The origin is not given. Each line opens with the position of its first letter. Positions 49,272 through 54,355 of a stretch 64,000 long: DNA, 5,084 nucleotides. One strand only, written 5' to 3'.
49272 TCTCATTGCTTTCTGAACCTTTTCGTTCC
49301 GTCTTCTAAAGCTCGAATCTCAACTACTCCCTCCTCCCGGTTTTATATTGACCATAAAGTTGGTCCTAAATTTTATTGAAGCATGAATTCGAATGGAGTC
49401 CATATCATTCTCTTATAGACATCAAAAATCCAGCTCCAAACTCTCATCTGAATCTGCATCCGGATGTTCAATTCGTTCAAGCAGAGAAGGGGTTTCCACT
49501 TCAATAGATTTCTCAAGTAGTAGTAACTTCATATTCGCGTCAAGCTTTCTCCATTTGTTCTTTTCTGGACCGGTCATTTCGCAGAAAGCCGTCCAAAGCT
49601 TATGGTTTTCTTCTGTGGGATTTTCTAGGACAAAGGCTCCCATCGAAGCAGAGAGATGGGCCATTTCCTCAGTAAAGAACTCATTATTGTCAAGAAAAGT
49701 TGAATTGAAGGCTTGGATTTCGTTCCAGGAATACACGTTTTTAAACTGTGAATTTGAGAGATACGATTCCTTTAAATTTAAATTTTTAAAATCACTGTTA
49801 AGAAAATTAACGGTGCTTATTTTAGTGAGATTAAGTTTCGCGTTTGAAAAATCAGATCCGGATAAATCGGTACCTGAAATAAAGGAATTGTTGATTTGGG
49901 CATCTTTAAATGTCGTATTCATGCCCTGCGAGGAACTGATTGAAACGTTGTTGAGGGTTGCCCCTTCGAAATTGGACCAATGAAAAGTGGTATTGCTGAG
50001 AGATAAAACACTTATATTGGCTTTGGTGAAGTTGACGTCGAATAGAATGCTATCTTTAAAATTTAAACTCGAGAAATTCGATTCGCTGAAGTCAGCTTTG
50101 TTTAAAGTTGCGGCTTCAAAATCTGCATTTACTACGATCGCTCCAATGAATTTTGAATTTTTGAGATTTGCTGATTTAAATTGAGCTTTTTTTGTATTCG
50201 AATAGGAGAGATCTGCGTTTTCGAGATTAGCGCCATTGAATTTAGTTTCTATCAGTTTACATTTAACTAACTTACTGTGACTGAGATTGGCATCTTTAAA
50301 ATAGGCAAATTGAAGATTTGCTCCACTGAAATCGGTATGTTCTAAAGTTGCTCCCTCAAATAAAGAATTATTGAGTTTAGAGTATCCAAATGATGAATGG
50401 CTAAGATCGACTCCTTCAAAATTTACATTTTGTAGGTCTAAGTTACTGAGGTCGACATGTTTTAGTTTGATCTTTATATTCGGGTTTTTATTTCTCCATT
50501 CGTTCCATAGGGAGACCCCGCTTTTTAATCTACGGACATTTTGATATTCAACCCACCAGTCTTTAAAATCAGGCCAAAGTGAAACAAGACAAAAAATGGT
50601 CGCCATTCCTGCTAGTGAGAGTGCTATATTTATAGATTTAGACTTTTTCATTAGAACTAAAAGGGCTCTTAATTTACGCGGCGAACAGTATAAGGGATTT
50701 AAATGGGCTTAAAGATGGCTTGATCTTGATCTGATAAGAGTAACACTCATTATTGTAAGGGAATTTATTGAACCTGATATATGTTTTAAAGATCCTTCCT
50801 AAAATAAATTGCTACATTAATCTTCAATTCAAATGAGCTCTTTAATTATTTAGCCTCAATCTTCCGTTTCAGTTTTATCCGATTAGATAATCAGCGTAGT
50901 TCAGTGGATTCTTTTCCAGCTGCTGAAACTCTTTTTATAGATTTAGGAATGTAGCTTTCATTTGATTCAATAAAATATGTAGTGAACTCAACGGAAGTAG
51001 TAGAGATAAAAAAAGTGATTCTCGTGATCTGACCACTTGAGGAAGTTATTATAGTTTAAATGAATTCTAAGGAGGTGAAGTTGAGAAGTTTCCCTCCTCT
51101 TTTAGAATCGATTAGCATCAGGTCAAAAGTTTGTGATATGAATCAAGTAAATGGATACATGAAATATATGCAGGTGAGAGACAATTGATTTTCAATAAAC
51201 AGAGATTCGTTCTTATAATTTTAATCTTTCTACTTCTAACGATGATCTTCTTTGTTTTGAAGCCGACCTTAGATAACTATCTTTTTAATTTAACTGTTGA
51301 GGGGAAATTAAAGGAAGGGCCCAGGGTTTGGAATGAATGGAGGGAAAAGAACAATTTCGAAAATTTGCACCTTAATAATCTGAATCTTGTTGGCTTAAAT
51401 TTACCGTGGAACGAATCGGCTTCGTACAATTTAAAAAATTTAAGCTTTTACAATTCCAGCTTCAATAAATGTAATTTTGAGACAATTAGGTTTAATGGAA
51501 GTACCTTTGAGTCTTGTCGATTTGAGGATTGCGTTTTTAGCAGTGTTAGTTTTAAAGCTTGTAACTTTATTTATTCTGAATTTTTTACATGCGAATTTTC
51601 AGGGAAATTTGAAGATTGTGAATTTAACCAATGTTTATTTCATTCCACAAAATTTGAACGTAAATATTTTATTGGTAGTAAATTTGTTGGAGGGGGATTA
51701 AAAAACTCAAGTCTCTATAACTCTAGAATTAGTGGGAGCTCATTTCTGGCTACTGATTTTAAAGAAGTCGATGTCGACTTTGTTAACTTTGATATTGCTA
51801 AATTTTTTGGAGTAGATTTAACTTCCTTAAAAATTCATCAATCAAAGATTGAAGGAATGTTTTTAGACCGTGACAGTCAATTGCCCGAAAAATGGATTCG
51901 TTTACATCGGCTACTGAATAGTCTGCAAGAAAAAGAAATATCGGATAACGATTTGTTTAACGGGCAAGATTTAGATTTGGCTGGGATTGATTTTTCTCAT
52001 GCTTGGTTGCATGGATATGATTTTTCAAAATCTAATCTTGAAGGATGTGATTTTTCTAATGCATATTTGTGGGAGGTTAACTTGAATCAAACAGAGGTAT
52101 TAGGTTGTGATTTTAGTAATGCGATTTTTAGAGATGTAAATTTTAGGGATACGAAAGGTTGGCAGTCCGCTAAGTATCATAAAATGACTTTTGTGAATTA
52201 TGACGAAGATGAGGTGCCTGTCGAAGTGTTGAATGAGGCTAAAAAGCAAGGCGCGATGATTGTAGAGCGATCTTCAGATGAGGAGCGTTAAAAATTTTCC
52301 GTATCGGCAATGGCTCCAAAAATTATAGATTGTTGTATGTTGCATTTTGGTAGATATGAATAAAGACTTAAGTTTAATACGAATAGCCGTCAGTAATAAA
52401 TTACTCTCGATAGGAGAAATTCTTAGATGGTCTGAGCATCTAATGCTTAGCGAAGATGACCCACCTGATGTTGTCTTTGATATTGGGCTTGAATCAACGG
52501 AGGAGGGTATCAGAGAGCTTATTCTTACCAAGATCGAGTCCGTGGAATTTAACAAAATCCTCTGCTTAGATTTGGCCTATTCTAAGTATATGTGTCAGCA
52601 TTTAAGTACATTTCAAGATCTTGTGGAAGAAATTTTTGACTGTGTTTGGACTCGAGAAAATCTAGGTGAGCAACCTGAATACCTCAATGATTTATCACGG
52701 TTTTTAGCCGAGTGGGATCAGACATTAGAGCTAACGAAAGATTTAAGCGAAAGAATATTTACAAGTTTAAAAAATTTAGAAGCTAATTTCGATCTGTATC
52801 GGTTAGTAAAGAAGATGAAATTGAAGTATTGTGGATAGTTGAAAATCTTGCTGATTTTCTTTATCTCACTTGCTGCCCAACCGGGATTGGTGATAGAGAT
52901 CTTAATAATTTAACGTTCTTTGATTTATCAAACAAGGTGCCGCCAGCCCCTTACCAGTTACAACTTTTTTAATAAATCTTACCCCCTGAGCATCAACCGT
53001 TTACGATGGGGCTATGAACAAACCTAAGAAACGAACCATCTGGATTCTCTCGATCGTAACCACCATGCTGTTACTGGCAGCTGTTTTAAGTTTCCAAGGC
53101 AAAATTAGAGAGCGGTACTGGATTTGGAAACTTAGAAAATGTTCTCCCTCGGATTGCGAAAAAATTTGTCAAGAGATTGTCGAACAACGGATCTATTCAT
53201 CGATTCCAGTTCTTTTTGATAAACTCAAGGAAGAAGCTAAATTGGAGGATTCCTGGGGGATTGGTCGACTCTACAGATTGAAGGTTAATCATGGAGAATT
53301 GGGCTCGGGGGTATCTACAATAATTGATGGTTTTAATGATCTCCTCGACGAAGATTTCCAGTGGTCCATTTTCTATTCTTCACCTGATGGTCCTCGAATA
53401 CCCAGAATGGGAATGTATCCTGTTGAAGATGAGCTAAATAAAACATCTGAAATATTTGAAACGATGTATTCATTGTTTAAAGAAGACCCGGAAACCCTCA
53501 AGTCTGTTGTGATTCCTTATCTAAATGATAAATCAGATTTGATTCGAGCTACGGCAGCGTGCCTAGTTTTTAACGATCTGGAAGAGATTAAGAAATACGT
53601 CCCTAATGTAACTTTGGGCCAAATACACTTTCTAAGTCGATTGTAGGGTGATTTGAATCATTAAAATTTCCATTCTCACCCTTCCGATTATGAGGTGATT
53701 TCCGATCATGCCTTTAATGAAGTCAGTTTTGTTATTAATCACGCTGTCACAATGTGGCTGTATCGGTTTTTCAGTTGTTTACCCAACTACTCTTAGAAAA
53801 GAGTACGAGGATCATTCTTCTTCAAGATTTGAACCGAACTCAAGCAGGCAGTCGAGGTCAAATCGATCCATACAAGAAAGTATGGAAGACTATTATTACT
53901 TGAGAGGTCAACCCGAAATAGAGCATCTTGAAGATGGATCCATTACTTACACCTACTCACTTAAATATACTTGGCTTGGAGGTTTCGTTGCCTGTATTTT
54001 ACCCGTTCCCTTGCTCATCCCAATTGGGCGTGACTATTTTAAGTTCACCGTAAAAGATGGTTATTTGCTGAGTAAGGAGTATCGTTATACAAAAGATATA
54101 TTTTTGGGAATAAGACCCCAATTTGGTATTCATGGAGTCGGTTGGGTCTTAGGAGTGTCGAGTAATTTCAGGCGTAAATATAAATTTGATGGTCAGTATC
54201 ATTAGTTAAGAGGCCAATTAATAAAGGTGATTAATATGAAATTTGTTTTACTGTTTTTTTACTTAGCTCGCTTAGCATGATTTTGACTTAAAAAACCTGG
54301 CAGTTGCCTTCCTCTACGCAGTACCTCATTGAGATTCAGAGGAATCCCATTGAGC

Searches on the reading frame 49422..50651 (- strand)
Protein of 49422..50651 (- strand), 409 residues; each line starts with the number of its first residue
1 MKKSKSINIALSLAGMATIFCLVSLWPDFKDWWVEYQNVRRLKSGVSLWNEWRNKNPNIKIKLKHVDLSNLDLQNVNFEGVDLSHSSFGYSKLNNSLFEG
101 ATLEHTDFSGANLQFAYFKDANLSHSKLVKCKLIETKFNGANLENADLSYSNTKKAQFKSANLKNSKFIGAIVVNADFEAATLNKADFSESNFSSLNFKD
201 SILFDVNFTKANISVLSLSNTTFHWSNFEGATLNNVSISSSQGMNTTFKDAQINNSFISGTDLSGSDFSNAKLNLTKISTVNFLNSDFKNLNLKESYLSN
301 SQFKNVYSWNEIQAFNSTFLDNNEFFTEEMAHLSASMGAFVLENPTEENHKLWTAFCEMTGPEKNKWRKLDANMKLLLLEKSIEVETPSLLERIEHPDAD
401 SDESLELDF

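Call 12: search_protein_families(library=pfam, max_evalue=0.001, proteins=[window:49422-50651:-])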
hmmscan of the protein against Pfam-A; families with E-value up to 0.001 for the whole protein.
window:49422-50651:- (409 aa): 5 families
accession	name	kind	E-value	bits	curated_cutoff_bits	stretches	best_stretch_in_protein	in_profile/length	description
PF00805.28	Pentapeptide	-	1.3e-36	124.2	20.2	5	98-133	3-38/40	Pentapeptide repeats (8 copies)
PF13599.13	Pentapeptide_4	-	2.5e-31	108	38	4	61-127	11-77/78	Pentapeptide repeat region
PF13576.12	Pentapeptide_3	-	1.3e-19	70.6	27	1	158-201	1-47/48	Pentapeptide repeats (9 copies)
PF23894.2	LD_SV2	-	3.4e-09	37.4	29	0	73-138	27-92/92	SV2A/B/C luminal domain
PF25296.1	Decapeptide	-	5.1e-08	33.1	45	0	137-189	21-73/74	Decapeptide repeat region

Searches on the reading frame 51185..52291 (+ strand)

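Call 56: search_protein_families(library=pfam, max_evalue=0.01, proteins=[window:51185-52291:+])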
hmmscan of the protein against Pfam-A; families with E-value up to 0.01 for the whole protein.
window:51185-52291:+ (368 aa): 4 families
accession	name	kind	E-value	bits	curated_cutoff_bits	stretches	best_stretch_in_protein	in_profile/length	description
PF13599.13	Pentapeptide_4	-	1e-21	77.2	38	3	264-323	12-71/78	Pentapeptide repeat region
PF00805.28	Pentapeptide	-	2.6e-17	62.5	20.2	3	264-302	2-40/40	Pentapeptide repeats (8 copies)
PF13576.12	Pentapeptide_3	-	1.9e-15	57.2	27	2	87-126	5-47/48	Pentapeptide repeats (9 copies)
PF23894.2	LD_SV2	-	1.3e-08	35.5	29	1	84-152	23-92/92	SV2A/B/C luminal domain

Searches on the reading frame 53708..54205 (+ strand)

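Call 25: search_protein_families(library=pfam, max_evalue=10, proteins=[window:53708-54205:+])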
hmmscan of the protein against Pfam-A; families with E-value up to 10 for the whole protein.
window:53708-54205:+ (165 aa): 1 family
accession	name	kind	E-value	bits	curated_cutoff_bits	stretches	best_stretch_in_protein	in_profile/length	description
PF12550.13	GCR1_C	-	0.15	12.8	23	1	49-76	4-32/80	Transcriptional activator of glycolytic enzymes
